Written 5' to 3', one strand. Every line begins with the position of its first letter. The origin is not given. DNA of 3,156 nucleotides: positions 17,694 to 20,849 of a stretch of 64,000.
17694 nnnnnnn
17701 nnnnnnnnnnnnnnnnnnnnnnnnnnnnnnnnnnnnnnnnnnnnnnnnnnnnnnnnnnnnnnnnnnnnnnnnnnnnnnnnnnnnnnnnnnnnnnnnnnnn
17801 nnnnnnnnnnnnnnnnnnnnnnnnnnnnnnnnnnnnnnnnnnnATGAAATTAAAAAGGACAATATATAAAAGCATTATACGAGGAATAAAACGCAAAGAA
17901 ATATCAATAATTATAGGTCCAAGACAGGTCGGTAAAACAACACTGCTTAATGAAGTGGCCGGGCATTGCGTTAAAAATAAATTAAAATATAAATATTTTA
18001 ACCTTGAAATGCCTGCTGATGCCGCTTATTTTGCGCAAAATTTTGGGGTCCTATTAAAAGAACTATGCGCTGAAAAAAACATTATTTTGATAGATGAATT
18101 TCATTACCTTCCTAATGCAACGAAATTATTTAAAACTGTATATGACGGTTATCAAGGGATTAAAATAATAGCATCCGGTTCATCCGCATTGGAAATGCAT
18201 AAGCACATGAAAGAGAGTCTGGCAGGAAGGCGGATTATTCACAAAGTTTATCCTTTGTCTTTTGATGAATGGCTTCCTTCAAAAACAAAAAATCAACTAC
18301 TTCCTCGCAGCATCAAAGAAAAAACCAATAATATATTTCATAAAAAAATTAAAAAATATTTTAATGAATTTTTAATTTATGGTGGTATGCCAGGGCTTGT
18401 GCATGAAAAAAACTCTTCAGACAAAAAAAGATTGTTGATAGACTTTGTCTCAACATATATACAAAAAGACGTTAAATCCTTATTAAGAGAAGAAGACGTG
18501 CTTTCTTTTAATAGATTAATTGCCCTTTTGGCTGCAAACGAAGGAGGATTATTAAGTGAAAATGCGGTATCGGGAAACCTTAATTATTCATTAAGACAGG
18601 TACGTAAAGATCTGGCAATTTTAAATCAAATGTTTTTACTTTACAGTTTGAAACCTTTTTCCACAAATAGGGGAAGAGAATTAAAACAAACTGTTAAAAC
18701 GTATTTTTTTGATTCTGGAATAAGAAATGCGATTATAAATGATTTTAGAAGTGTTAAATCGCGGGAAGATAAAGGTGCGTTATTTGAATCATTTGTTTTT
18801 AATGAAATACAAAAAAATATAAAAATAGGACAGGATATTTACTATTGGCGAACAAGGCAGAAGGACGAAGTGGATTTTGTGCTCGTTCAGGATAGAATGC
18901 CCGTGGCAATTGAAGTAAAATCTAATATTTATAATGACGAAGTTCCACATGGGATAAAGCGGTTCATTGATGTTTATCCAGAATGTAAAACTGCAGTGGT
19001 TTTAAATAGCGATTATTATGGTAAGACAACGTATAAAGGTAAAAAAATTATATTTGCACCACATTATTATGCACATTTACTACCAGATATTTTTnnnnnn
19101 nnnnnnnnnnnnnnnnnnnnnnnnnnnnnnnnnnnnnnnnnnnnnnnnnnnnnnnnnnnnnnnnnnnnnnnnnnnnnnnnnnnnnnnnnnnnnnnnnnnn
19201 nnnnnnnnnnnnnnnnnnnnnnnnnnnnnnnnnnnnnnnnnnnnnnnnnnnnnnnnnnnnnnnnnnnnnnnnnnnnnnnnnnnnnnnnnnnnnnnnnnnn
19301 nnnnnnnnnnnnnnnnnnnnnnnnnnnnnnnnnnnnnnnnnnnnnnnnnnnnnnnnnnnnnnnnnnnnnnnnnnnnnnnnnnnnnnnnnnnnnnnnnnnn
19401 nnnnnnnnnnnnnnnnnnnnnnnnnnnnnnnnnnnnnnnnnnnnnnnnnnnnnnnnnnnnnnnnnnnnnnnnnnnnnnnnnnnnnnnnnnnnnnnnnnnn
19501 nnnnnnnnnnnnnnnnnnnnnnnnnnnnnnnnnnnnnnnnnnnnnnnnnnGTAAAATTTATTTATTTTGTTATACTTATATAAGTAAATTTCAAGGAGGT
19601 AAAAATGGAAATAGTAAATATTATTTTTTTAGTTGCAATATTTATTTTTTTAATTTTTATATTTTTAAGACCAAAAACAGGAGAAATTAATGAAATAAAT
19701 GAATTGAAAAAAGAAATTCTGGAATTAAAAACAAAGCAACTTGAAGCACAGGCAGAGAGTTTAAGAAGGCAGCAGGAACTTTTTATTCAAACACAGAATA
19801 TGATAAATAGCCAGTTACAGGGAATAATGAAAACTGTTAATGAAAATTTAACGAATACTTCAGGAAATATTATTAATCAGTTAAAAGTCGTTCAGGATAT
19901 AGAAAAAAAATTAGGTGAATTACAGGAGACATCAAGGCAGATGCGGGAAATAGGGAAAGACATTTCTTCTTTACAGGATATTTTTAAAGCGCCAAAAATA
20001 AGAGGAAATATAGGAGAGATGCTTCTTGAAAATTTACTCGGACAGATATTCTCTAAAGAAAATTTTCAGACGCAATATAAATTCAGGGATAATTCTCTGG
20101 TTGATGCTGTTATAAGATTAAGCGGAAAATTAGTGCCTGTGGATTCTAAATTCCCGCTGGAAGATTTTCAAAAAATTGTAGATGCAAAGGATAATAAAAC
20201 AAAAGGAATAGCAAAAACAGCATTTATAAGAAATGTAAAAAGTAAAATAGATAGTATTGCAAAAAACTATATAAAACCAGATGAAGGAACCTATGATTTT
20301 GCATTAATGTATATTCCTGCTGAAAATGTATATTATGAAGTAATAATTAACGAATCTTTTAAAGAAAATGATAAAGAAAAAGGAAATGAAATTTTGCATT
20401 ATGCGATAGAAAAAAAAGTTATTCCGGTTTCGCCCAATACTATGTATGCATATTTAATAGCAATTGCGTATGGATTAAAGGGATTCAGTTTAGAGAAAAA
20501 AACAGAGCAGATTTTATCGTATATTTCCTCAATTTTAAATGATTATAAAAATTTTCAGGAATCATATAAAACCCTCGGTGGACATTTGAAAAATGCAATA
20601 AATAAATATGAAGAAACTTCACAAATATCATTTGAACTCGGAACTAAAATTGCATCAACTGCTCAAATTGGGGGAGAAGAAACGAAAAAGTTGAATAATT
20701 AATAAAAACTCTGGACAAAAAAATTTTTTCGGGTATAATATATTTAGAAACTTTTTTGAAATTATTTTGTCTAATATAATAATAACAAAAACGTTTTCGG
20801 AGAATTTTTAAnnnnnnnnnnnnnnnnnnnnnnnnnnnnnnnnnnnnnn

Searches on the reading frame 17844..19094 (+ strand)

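Call 67: search_protein_families(library=padloc, proteins=[window:17844-19094:+], max_evalue=0.00001)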
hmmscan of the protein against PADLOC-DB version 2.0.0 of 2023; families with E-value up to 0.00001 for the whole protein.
window:17844-19094:+ (417 aa): 7 families
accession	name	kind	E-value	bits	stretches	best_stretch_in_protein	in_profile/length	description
PDLC04789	PDC-S01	-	2.6e-86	288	1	1-392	1-370/375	-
PDLC04790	PDC-S01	-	7.8e-62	207.3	1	3-379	12-387/422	-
PDLC04787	PDC-S01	-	2.2e-52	176.3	1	3-403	11-400/412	-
PDLC04791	PDC-S01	-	5.6e-41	138.5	2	173-390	158-379/395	-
PDLC04788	PDC-S01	-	6.5e-39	132.1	1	21-415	22-439/448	-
PDLC04786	PDC-S01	-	2.5e-36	123.4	1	1-413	1-432/439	-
PDLC04792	PDC-S01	-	9.8e-26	88.3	2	3-188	2-202/452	-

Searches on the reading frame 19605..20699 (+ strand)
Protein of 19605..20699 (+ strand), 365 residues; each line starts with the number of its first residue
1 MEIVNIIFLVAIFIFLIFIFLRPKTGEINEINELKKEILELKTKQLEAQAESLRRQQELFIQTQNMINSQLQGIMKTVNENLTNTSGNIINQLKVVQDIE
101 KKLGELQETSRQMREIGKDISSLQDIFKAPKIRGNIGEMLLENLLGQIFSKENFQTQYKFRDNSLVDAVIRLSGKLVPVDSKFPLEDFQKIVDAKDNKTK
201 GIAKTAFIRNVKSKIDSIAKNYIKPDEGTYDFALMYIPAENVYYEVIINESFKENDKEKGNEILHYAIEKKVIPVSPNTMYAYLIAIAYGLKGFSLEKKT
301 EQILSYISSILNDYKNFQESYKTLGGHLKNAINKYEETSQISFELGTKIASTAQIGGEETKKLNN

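Call 20: list_cluster_members(proteins=[P0191, P0062, window:19605-20699:+, window:24940-26859:+, window:17844-19094:+])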
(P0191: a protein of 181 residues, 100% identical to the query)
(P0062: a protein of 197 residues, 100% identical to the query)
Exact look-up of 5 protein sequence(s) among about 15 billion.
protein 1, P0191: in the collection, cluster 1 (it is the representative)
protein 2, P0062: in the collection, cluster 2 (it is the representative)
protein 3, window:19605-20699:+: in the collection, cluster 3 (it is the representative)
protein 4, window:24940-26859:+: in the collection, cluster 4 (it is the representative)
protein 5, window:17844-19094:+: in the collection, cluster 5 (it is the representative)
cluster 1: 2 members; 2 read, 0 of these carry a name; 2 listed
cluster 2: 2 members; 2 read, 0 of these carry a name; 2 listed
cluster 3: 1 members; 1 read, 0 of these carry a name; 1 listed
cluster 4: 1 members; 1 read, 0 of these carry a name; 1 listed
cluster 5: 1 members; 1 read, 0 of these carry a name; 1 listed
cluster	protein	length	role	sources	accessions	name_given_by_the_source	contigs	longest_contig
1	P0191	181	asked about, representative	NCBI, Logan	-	-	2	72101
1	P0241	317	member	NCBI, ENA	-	-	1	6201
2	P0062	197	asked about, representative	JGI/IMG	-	-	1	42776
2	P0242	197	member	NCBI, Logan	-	-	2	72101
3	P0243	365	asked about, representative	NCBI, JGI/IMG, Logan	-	-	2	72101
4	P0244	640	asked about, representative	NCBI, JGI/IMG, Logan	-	-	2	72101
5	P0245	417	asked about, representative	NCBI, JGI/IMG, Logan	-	-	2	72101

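Call 22: find_encoding_contigs(protein=P0241, flank=10000)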
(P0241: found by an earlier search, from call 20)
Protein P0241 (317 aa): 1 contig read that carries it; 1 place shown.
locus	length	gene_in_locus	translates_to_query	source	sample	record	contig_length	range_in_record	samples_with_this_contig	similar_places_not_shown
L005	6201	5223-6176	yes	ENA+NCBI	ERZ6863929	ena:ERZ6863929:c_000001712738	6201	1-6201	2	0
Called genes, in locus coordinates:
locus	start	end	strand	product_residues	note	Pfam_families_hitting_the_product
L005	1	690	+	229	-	?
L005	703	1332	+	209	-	PF01066:CDP-OH_P_transf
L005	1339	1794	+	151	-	PF04608:PgpA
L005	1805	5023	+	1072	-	PF17757:UvrB_inter, PF02559:CarD_TRCF_RID, PF00270:DEAD, PF04851:ResIII, PF00271:Helicase_C, PF22590:Cas3-like_C_2 (weak), PF03461:TRCF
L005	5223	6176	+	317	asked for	PF01555:N6_N4_Mtase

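Call 67: search_protein_families(library=padloc, proteins=[window:19605-20699:+], max_evalue=0.00001)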
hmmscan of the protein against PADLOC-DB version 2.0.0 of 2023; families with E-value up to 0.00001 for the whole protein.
window:19605-20699:+ (365 aa): 0 families
